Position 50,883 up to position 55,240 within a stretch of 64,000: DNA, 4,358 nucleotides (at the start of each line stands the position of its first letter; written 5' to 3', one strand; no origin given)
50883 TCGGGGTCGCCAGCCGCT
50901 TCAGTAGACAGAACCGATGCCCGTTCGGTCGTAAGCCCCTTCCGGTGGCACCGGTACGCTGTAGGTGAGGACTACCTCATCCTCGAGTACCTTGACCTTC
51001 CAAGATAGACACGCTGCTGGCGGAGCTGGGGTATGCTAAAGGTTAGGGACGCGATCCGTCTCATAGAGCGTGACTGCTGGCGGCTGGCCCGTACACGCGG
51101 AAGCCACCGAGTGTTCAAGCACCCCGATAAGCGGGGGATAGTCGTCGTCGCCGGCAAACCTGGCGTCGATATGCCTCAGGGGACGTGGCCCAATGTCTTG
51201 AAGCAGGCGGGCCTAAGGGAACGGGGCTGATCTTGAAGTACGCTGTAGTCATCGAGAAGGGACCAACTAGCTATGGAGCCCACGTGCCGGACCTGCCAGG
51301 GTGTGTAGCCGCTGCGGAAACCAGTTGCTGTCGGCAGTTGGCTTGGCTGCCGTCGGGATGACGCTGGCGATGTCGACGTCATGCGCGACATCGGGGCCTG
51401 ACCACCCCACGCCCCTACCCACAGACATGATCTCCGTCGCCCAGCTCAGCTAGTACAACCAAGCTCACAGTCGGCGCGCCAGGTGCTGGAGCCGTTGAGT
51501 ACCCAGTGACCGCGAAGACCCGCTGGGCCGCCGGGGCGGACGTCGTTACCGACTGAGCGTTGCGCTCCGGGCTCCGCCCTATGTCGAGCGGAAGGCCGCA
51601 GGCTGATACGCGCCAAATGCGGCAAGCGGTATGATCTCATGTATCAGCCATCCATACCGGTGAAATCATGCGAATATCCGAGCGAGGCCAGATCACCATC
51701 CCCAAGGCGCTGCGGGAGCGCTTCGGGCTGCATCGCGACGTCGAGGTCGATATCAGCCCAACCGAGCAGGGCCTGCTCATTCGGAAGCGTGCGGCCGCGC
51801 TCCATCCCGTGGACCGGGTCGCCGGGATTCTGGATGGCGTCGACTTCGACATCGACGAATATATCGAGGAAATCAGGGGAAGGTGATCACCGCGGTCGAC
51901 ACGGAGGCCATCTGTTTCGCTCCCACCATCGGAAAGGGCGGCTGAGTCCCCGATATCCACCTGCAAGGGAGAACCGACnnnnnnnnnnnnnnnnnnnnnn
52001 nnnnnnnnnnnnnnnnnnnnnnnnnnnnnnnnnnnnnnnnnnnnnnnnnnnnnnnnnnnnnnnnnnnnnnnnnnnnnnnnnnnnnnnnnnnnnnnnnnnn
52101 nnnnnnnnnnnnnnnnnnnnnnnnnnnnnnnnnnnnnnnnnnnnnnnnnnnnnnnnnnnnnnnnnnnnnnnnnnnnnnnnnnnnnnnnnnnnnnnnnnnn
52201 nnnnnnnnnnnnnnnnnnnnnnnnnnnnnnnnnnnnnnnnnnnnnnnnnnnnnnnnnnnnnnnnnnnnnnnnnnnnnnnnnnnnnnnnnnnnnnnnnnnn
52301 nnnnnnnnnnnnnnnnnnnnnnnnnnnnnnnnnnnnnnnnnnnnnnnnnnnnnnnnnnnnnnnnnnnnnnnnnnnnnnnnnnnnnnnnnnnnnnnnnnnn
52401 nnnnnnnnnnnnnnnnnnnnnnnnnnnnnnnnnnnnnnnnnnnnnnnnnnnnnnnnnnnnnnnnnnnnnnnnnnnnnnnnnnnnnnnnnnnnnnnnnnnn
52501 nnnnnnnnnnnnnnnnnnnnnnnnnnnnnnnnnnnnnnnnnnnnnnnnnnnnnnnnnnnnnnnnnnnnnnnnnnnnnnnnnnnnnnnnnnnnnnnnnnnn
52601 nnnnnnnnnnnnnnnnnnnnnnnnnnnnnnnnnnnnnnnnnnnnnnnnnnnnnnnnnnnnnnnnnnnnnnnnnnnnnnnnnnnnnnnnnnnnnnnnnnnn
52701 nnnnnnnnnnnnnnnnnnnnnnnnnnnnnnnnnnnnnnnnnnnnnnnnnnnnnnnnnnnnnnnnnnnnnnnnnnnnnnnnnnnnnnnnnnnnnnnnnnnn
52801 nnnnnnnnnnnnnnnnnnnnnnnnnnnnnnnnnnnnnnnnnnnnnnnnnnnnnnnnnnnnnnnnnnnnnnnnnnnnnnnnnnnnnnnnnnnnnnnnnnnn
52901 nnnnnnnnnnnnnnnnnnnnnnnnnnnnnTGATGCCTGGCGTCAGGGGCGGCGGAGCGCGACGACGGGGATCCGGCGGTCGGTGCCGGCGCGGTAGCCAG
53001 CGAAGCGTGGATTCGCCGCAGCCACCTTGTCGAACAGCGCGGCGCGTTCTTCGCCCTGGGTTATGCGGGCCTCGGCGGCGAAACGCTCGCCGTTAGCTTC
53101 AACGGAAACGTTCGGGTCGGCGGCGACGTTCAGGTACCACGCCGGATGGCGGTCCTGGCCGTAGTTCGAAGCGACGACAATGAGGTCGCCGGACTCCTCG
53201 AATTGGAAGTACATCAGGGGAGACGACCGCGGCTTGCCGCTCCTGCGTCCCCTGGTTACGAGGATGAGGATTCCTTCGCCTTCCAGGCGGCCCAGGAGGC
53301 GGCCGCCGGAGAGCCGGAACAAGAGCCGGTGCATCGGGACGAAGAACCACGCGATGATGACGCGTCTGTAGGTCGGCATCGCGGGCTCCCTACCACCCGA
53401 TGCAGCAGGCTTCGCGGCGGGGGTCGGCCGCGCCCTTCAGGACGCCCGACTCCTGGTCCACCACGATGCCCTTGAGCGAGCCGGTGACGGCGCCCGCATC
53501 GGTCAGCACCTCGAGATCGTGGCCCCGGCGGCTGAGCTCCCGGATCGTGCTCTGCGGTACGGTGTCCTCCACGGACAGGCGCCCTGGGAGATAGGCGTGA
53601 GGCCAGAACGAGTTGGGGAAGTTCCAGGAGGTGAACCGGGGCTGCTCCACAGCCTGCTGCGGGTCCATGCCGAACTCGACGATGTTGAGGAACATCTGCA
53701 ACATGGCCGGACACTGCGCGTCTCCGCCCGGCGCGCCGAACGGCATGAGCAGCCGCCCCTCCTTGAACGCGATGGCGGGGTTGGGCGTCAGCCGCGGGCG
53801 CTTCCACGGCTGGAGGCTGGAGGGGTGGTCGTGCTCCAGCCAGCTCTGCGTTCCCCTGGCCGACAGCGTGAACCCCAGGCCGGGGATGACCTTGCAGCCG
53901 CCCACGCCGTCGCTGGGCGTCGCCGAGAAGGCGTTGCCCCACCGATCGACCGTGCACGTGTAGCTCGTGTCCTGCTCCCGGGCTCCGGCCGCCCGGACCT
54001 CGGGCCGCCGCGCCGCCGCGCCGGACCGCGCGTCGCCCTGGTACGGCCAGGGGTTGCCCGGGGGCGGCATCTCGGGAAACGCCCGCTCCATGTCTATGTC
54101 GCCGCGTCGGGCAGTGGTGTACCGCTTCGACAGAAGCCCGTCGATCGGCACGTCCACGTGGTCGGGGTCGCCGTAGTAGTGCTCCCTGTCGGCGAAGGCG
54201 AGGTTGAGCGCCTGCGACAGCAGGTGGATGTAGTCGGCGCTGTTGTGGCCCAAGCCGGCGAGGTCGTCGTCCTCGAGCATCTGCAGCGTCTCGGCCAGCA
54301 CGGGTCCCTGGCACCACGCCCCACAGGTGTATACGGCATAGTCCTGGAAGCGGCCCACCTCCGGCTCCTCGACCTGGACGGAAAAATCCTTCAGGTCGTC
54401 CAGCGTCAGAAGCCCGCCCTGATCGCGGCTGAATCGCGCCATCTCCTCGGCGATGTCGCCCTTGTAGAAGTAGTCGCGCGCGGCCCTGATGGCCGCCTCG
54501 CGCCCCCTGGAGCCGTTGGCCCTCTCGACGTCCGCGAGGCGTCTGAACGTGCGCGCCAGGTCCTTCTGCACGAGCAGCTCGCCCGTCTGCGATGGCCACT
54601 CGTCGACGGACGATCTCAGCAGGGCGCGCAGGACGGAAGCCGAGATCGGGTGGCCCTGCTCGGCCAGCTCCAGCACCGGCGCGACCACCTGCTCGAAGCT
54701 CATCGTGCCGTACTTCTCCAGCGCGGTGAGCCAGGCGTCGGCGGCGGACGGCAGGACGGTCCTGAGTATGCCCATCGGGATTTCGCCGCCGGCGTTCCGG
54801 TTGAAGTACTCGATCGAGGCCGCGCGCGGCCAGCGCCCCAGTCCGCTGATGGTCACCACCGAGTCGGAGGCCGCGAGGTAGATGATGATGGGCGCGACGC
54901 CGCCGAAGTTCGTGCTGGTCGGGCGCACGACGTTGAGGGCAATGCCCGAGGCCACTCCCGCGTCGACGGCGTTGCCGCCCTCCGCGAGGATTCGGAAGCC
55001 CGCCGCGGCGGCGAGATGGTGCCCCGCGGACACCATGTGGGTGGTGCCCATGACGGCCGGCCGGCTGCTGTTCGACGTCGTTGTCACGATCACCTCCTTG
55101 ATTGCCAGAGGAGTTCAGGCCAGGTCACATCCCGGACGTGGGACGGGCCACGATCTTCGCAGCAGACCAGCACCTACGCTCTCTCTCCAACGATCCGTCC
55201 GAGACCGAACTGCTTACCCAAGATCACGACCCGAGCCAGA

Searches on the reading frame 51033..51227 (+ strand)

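Call 70: search_protein_families(library=pfam, proteins=[window:51033-51227:+], max_evalue=0.00001)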
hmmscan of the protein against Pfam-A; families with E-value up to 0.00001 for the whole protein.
window:51033-51227:+ (65 aa): 1 family
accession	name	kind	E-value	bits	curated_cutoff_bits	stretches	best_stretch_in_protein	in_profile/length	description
PF07927.17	HicA_toxin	-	2.3e-16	60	27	1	5-61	2-58/58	HicA toxin of bacterial toxin-antitoxin,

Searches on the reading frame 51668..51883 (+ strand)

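Call 70: search_protein_families(library=pfam, proteins=[window:51668-51883:+], max_evalue=0.00001)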
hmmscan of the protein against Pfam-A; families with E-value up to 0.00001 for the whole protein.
window:51668-51883:+ (72 aa): 1 family
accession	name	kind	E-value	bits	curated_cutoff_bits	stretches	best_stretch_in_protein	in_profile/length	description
PF04014.23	MazE_antitoxin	-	3.1e-06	27.5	24.7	1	2-41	3-43/48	Antidote-toxin recognition MazE, bacterial antitoxin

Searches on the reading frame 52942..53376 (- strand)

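Call 70: search_protein_families(library=pfam, proteins=[window:52942-53376:-], max_evalue=0.00001)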
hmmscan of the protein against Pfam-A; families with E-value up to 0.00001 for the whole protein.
window:52942-53376:- (144 aa): 1 family
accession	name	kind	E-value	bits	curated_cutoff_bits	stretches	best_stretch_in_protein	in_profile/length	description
PF04075.20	F420H2_quin_red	-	1.7e-32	112.7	22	1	20-141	9-128/130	F420H(2)-dependent quinone reductase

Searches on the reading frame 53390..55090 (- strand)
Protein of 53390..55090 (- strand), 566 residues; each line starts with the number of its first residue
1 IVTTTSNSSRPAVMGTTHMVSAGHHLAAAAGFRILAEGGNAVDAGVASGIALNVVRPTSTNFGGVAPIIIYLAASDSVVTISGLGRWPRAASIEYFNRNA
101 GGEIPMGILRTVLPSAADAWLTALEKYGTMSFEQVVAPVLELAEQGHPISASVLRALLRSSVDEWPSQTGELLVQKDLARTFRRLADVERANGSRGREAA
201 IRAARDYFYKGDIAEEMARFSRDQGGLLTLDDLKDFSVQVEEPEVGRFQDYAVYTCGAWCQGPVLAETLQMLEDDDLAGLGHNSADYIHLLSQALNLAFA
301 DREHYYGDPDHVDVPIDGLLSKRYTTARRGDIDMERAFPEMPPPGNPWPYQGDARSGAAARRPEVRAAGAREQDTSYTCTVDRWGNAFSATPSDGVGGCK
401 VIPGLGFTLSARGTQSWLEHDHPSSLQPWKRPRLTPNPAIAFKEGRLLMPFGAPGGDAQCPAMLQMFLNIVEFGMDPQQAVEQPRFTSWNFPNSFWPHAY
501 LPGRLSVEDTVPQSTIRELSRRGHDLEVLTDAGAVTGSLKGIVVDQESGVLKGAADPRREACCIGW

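Call 70: search_protein_families(library=pfam, proteins=[window:53390-55090:-], max_evalue=0.00001)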
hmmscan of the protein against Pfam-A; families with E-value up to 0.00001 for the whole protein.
window:53390-55090:- (566 aa): 1 family
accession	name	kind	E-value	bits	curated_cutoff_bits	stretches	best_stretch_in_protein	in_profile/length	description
PF01019.26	G_glu_transpept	-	1.5e-107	361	27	1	33-560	2-511/512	Gamma-glutamyltranspeptidase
